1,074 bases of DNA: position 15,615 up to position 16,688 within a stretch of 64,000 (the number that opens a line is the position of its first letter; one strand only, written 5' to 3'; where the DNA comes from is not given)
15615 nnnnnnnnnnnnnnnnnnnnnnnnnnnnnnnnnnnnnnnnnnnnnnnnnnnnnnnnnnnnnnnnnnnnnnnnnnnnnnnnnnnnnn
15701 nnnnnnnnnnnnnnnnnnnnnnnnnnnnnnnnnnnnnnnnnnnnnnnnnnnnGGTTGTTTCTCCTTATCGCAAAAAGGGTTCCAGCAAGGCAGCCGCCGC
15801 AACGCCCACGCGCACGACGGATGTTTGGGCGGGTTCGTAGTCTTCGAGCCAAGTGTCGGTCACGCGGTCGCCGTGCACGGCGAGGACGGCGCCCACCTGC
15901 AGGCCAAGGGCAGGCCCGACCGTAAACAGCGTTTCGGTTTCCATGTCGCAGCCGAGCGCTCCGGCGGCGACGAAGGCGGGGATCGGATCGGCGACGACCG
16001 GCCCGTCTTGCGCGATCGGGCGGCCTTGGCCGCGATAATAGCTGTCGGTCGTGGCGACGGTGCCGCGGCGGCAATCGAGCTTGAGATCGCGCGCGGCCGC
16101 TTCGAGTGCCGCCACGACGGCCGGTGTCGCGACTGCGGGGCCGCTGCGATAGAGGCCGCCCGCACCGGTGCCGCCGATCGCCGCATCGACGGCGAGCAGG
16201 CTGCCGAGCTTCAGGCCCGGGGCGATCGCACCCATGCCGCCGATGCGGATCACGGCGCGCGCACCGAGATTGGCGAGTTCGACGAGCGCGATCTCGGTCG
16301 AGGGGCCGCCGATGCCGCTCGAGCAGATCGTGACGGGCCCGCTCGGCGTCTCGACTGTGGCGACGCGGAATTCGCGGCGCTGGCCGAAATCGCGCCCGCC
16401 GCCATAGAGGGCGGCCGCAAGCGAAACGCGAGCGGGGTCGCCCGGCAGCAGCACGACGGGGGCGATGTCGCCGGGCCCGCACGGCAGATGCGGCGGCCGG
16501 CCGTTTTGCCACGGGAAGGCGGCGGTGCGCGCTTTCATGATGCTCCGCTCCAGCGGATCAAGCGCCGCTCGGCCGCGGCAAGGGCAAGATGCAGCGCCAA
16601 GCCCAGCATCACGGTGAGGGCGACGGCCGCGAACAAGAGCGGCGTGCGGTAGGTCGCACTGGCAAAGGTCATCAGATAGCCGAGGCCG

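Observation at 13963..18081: NitT/TauT-type ABC importer with an embedded DeoD/Udp-family nucleoside phosphorylase, all translationally coupled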

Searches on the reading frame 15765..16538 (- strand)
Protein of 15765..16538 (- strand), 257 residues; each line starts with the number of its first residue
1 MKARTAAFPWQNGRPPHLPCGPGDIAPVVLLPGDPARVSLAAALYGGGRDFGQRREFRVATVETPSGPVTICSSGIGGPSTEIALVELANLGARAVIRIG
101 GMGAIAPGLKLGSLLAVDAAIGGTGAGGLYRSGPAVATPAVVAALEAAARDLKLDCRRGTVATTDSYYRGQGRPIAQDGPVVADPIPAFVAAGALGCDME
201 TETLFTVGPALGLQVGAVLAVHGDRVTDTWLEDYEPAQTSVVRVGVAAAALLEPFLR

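Call 4: search_protein_families(library=pfam, proteins=[window:15765-16538:-], max_evalue=0.01)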
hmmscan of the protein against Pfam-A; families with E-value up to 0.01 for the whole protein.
window:15765-16538:- (257 aa): 1 family
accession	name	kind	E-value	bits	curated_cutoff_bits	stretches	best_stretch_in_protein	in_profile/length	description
PF01048.26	PNP_UDP_1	-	2.6e-26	92.9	25.1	1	28-255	2-231/233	Phosphorylase superfamily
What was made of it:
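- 15765..16538 (-): Divergent uridine-phosphorylase-like nucleoside phosphorylase (257 aa); its ATG overlaps the permease 1 stop codon (ATGA). PNP_UDP_1 E=2.6e-26 (call 4).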

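Call 5: search_protein_families(library=ncbifam, proteins=[window:15765-16538:-], max_evalue=0.01)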
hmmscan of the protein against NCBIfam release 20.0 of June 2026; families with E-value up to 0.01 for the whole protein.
window:15765-16538:- (257 aa): 8 families
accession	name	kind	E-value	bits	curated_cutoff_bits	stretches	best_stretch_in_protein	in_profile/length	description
TIGR01718.1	Uridine-psphlse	equivalog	2.4e-43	148.3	280.3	1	17-252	3-244/245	uridine phosphorylase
NF008383.0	PRK11178.1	equivalog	1.6e-33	116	262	1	27-229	20-227/254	uridine phosphorylase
NF004489.0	PRK05819.1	subfamily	4e-16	59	230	1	16-227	4-209/236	DeoD-type purine-nucleoside phosphorylase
NF009914.0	PRK13374.1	subfamily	5.8e-15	55.5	338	1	16-228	4-210/235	DeoD-type purine-nucleoside phosphorylase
TIGR00107.1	deoD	equivalog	5e-14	52.4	232.25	1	20-228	4-206/232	purine-nucleoside phosphorylase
NF005500.0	PRK07115.1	equivalog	4.2e-07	29.5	264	1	63-165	59-163/261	AMP nucleosidase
TIGR01721.1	AMN-like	hypoth_equivalog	5.4e-05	22.5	307.2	1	63-221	56-207/269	AMP nucleosidase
TIGR01719.1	euk_UDPppase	equivalog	0.0035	16.7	249.95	1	66-173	77-197/287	uridine phosphorylase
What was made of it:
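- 15765..16538 (-): TIGR01718 scores 148 bits against a cut-off of 280 (call 5).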

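Call 6: search_solved_structures(query=window:15765-16538:-, max_evalue=0.001, show_alignments=2)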
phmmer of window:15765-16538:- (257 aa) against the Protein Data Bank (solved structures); distinct sequences matched with E-value up to 0.001: 65 (the best 60 are shown).
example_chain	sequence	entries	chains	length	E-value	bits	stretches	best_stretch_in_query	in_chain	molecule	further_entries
7q1i_AAA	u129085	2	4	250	3.9e-30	109.1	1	26-247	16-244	Uridine phosphorylase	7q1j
1k3f_A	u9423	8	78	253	5.1e-30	108.8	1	26-247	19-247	uridine phosphorylase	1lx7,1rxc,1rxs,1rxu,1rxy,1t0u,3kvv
1tgv_A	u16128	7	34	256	5.3e-30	108.7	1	26-247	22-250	uridine phosphorylase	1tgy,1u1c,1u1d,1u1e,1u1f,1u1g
2i8a_A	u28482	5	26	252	1.9e-29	106.8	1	26-247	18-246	Uridine phosphorylase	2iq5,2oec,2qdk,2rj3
1ryz_A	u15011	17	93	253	2e-29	106.8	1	26-247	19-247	Uridine phosphorylase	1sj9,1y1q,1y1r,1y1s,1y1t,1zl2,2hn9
3c74_A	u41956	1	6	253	2e-29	106.8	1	26-247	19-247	Uridine phosphorylase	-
2oxf_A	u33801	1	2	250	2.1e-29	106.8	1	26-247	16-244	Uridine phosphorylase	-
7q31_AAA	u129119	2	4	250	5.2e-29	105.4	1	26-247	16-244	Uridine phosphorylase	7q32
7q2w_DDD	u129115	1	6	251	1.8e-28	103.7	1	24-250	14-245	Uridine phosphorylase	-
7q30_DDD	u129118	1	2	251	2e-28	103.5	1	24-250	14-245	Uridine phosphorylase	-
4g8j_A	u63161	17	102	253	2.7e-28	103.1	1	26-226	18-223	Uridine phosphorylase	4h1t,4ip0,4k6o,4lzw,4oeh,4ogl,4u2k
3o6v_A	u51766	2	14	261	2.7e-28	103.1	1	26-226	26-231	Uridine phosphorylase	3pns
4yjk_D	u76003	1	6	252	2.7e-28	103.1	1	24-250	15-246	Uridine phosphorylase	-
5lhv_A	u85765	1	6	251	2.9e-28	103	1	26-226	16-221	Uridine phosphorylase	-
4r2w_A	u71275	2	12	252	3.5e-28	102.7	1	24-250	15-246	Uridine phosphorylase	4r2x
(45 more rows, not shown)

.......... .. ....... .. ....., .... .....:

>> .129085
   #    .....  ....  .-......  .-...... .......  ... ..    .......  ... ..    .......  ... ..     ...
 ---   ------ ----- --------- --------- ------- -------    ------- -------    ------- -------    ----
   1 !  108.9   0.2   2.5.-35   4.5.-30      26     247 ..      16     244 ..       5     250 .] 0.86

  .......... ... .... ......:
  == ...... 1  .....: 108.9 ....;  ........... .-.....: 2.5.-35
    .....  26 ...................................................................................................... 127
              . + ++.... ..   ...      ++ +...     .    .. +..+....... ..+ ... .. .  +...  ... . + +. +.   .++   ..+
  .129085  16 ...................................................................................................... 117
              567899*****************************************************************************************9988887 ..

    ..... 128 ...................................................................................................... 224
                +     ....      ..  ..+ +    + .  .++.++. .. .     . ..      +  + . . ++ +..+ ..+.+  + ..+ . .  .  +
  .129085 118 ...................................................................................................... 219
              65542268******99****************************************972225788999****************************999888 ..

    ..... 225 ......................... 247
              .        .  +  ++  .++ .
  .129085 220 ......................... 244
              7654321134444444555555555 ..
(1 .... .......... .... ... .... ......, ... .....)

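Call 8: find_homologous_proteins(query=window:15765-16538:-, max_evalue=1e-10)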
Query window:15765-16538:- (257 aa): 468 proteins with E <= 1e-10 among 8000 candidates; the best 120 are listed.
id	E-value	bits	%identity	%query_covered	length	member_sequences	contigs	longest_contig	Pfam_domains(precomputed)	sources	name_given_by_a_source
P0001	6.8e-156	536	97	100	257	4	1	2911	PF01048.27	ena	-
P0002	9.7e-101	355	71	91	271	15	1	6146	PF01048.27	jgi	jgi:uridine phosphorylase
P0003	1.0e-100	355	69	99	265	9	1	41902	PF01048.27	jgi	jgi:uridine phosphorylase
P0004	9.9e-100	352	69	91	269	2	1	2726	PF01048.27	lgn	-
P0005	8.6e-94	333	68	94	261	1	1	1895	PF01048.27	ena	-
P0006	1.4e-85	306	62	97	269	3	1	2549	PF01048.27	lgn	-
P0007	1.3e-81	293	58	98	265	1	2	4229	PF01048.27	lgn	-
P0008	1.1e-78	283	61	96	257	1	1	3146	PF01048.27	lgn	-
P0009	1.6e-78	283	57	98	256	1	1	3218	PF01048.27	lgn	-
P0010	2.3e-77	279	58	94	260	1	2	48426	PF01048.27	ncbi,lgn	-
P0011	4.3e-77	278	56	94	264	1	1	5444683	PF01048.27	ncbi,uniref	ncbi:nucleoside phosphorylase [Terrarubrum flagellatum]|uniref:nucleoside phosphorylase n=1 Tax=Terr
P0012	7.1e-77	277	56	98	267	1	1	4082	PF01048.27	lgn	-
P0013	1.1e-76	277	57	97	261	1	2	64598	PF01048.27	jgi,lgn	jgi:uridine phosphorylase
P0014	1.2e-76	276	57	98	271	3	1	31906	PF01048.27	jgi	jgi:uridine phosphorylase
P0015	2.5e-76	275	59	97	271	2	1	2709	PF01048.27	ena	-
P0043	4.3e-72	261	55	93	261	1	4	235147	PF01048.27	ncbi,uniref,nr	ncbi:nucleoside phosphorylase [Rhizobium leguminosarum]|uniref:nucleoside phosphorylase n=1 Tax=Rhiz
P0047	1.2e-71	260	53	100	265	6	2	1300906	PF01048.27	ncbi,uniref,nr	ncbi:uridine phosphorylase [Neorhizobium galegae]|uniref:nucleoside phosphorylase n=1 Tax=Neorhizobi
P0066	1.7e-67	246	51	95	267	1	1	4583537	PF01048.27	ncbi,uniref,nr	uniref:nucleoside phosphorylase n=1 Tax=Pararhizobium sp. IMCC3301 TaxID=3067904 RepID=UPI002741BD95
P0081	3.2e-65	239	54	97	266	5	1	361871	PF01048.27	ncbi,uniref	ncbi:nucleoside phosphorylase [Saccharopolyspora sp. NPDC050642]|uniref:nucleoside phosphorylase n=1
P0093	5.8e-64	235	51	96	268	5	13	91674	PF01048.27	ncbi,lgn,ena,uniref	ncbi:nucleoside phosphorylase [Variovorax sp. Varisp62]|uniref:nucleoside phosphorylase n=1 Tax=Vari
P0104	3.3e-62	229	48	93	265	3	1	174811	PF01048.27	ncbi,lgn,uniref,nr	ncbi:nucleoside phosphorylase [Ahrensia sp. 13_GOM-1096m]|uniref:nucleoside phosphorylase n=1 Tax=Ah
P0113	4.0e-61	226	51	95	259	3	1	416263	PF01048.27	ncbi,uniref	ncbi:phosphorylase family protein [Salinarimonas chemoclinalis]|uniref:phosphorylase family protein 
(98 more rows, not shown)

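Call 11: find_related_loci(query=A1, collection=genome_contigs, flank=8000)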
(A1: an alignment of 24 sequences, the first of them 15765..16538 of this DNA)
Query A1 (257 aa) in genome_contigs; peptide patterns used: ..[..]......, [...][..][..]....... (x = any residue, [..] = any of these).
599 stretches matched a pattern (row limit reached: there are more); 595 encode a relative of the query (tblastn E <= 1e-3); the best 80 are kept; 80 distinct loci.
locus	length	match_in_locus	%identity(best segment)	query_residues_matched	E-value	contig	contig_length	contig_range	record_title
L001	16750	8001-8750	66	4-249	6e-99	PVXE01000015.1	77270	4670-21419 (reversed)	MAG: Tagaea sp. CACIAM 22H2 scaffold00056, whole genome shotgun sequence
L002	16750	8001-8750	65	4-249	2e-96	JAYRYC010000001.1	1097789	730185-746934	MAG: Tagaea sp. isolate EBPR_s431bin.14 NODE_2_length_1097789_cov_13.498244, whole genome shotgun sequence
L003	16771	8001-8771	54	3-253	7e-80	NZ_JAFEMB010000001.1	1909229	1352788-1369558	Microvirga pudoricolor strain BT291 NODE_1_length_1909229_cov_51.012657, whole genome shotgun sequence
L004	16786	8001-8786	53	1-257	2e-78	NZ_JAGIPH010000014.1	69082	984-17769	Neorhizobium galegae strain DS1499 Ga0451188_14, whole genome shotgun sequence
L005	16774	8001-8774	55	2-253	3e-78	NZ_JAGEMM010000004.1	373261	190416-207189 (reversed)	Microvirga antarctica strain 3D7 NODE_4_length_373261_cov_64.075174, whole genome shotgun sequence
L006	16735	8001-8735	54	5-244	3e-77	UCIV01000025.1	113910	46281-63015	Rhizobiales bacterium isolate AFS084561 genome assembly, contig: contig_25, whole genome shotgun sequence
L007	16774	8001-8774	53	5-257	2e-76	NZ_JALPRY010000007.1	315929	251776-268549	Neorhizobium turbinariae strain NTR19 contig7, whole genome shotgun sequence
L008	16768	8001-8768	55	4-254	1e-75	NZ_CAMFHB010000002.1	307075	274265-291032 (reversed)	MAG: uncultured Alsobacter sp. isolate SRR9109402_bin.15_metaWRAP_v1.3_MAG ERZ12289980.24, whole genome shotgun sequence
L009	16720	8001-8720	53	5-244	3e-71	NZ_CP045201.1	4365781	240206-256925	Pseudooceanicola spongiae strain HQ09 chromosome, complete genome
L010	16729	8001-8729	58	4-243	5e-69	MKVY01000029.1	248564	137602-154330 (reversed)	MAG: Rhizobiales bacterium 65-9 SCNpilot_cont_300_bf_scaffold_287, whole genome shotgun sequence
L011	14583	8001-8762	49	1-252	2e-64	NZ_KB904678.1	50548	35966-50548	Wenjunlia vitaminophila DSM 41686 A3IGDRAFT_scaffold_38.39, whole genome shotgun sequence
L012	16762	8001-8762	51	1-253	2e-61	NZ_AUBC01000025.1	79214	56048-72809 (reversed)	Salinarimonas rosea DSM 21201 G407DRAFT_scaffold00022.22_C, whole genome shotgun sequence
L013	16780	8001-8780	47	1-254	6e-57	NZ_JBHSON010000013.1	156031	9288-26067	Actinomadura rugatobispora strain JCM 3366 idba_K_17_124_22_13, whole genome shotgun sequence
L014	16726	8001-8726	48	9-249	7e-56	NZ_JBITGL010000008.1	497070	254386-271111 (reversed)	Nonomuraea sp. NPDC050663 NPDC050663_82_C8.ctg-0008, whole genome shotgun sequence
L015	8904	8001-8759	43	2-252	5e-53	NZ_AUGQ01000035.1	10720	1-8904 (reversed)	Microbacterium gubbeenense DSM 15944 G510DRAFT_scaffold00034.34_C, whole genome shotgun sequence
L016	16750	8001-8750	38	5-252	1e-52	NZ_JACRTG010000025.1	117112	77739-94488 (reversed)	Paratissierella segnis strain BX21 BX-21_ctg0021, whole genome shotgun sequence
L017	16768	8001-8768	40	1-252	1e-52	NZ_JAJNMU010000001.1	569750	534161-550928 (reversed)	Paenibacillus periandrae strain PM10 NODE_1_length_569750_cov_39.633812, whole genome shotgun sequence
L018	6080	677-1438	36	1-253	1e-49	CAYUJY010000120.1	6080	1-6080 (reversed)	MAG TPA_asm: uncultured Peptoniphilaceae bacterium isolate SRP294416_co3_96 genome assembly, contig: NODE_31400_length_6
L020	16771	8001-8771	36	5-257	3e-47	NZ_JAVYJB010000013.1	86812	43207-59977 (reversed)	Pilosibacter fragilis strain CSJ-4 CSJ-4_ctg0014, whole genome shotgun sequence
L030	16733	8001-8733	41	3-244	1e-41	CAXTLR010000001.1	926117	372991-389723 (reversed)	MAG TPA_asm: uncultured Acidobacteriaceae bacterium isolate private_TS1974_metawrap_bin.12 genome assembly, contig: priv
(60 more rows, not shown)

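Call 19: search_protein_families(library=pfam, proteins=[L017:601-1731:-, L017:1880-3571:+, L017:3697-4986:+, L017:4983-6164:+, L017:10724-12037:+, L017:11931-12794:+, L017:12791-13756:+, L017:13769-15475:+, L017:6-572:+], max_evalue=0.0001)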
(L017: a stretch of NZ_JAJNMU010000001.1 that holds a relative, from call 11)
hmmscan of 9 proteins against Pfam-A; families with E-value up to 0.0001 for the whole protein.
L017:601-1731:- (376 aa): 3 families
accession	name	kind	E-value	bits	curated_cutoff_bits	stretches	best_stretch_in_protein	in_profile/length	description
PF00117.34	GATase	-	1.5e-55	188.2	22.8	1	173-350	1-189/190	Glutamine amidotransferase class-I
PF00988.28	CPSase_sm_chain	-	3.7e-54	182.3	27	1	5-129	1-125/126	Carbamoyl-phosphate synthase small chain, CPSase domain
PF07722.19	Peptidase_C26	-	1.7e-07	31.7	20.5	1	229-333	94-219/219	Peptidase C26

L017:1880-3571:+ (563 aa): 3 families
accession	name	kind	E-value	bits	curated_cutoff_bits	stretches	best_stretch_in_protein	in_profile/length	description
PF07905.16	PucR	-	9e-33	113.5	33.5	1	20-135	3-116/118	Purine catabolism regulatory protein-like family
PF13556.12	HTH_30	-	4.1e-22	78.2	27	1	496-554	1-59/59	PucR C-terminal helix-turn-helix domain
PF17853.6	GGDEF_2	-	6.8e-17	62.2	24.5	1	300-443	5-116/116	GGDEF-like domain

L017:3697-4986:+ (429 aa): 4 families
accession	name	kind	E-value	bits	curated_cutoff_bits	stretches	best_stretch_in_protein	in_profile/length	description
PF01979.26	Amidohydro_1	-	1.4e-28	100.6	25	1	51-421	1-345/345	Amidohydrolase family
PF07969.17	Amidohydro_3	-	3.2e-18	66.9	29.7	1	337-422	399-472/472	Amidohydrolase family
PF12890.13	DHOase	-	5.5e-10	39.9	21.2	1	51-235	3-139/142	Dihydro-orotase-like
PF19799.5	DUF6282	-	5.3e-05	23.5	26.8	0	55-126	1-66/196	Family of unknown function (DUF6282)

L017:4983-6164:+ (393 aa): 1 family
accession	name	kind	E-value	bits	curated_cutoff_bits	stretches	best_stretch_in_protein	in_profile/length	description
PF01676.23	Metalloenzyme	-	1.3e-44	153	24.3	1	7-381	2-251/252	Metalloenzyme superfamily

L017:10724-12037:+ (437 aa): 3 families
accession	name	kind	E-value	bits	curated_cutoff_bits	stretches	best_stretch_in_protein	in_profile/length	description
PF01546.33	Peptidase_M20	-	2.3e-26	93.4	24.6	1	76-405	3-205/206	Peptidase family M20/M25/M40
PF04389.22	Peptidase_M28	-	1.1e-08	35.5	21.3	1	58-145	1-84/193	Peptidase family M28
PF07687.19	M20_dimer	-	1.8e-07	31.5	21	1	215-309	9-102/107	Peptidase dimerisation domain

L017:11931-12794:+ (287 aa): 2 families
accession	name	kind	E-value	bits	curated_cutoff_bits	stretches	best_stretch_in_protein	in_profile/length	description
PF10418.14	DHODB_Fe-S_bind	-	3.7e-13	49.4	23.9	1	243-284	1-40/41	Iron-sulfur cluster binding domain of dihydroorotate dehydrogenase B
PF00970.30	FAD_binding_6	-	4.6e-05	24.1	21.1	0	42-122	15-96/99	Oxidoreductase FAD-binding domain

L017:12791-13756:+ (321 aa): 4 families
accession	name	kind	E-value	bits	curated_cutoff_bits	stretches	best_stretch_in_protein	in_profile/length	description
PF01180.27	DHO_dh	-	7.7e-79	265.4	27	1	17-297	2-291/291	Dihydroorotate dehydrogenase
PF03060.21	NMO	-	3.3e-06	27.2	28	1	176-278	138-224/331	Nitronate monooxygenase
PF01207.24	Dus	-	1.6e-05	24.7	20.4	1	104-286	53-224/311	Dihydrouridine synthase (Dus)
PF00977.27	His_biosynth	-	8.1e-05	22.6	23.6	0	235-315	61-138/228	Histidine biosynthesis protein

L017:13769-15475:+ (568 aa): 3 families
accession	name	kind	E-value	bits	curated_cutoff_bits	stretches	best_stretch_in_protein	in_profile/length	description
PF00015.26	MCPsignal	-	7e-35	120.8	34.6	1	341-520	6-171/172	Methyl-accepting chemotaxis protein (MCP) signalling domain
PF12729.13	4HB_MCP_1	-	2.8e-32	112.2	27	1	8-180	1-177/181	Four helix bundle sensory module for signal transduction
PF00672.30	HAMP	-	6.7e-11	42.8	25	1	209-259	2-52/53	HAMP domain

L017:6-572:+ (188 aa): 0 families
